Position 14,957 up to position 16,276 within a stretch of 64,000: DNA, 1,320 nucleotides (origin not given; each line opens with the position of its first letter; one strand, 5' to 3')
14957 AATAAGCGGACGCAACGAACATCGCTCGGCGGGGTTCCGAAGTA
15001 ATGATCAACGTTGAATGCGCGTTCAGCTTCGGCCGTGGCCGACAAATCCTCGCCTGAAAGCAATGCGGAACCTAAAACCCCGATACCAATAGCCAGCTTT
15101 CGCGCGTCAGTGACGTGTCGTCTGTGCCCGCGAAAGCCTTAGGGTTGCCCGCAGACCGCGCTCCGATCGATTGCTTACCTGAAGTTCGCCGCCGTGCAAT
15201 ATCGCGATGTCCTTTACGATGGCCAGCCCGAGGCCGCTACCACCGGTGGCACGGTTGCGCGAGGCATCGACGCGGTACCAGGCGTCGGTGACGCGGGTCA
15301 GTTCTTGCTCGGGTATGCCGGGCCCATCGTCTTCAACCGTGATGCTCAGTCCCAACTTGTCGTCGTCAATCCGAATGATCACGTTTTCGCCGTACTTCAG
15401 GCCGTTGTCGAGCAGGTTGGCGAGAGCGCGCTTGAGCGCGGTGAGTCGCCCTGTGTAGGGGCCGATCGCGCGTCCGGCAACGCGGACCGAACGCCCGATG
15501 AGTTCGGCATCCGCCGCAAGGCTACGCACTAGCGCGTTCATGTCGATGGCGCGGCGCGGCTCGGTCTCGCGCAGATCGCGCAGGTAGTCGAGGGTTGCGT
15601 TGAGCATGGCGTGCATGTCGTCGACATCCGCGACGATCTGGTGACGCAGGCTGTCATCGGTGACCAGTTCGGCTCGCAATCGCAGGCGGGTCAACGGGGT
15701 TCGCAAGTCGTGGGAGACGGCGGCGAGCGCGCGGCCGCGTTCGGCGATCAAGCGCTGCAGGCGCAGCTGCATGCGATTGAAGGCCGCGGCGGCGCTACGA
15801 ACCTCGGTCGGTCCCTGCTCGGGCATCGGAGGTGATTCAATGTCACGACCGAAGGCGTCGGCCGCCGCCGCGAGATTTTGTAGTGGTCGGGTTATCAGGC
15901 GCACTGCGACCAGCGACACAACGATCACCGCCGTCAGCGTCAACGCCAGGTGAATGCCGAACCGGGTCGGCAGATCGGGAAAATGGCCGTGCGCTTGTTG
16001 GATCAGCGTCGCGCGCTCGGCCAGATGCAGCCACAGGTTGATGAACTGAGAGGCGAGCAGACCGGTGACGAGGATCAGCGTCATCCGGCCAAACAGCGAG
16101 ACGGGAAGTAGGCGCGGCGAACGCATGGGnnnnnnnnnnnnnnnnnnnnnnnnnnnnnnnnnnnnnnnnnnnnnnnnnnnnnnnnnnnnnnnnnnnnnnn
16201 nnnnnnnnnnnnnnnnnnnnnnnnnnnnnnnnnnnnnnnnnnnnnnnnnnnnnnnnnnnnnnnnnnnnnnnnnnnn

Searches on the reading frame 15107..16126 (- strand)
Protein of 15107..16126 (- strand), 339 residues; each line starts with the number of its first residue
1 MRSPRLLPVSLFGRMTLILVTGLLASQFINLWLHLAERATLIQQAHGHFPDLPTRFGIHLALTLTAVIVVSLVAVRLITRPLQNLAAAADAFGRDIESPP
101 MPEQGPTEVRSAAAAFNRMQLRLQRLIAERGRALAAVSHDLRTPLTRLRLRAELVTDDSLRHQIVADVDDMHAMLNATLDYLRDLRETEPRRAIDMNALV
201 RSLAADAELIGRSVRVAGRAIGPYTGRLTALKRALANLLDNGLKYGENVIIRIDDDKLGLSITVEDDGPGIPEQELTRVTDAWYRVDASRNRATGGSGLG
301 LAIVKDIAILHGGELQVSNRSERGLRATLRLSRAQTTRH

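Call 40: search_protein_families(library=pfam, proteins=[window:15107-16126:-], max_evalue=0.00001)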
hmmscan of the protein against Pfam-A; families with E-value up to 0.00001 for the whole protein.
window:15107-16126:- (339 aa): 4 families
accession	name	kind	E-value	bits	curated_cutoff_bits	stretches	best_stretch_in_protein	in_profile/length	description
PF02518.31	HATPase_c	-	3.1e-24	86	26.4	1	229-333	4-109/111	Histidine kinase-, DNA gyrase B-, and HSP90-like ATPase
PF00672.30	HAMP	-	2.2e-10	41.1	25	1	75-124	3-52/53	HAMP domain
PF00512.31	HisKA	-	3.9e-08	33.7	26.9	1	130-181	2-60/66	His Kinase A (phospho-acceptor) domain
PF13589.12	HATPase_c_3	-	6.7e-06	26.6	25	0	231-301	3-77/137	Histidine kinase-, DNA gyrase B-, and HSP90-like ATPase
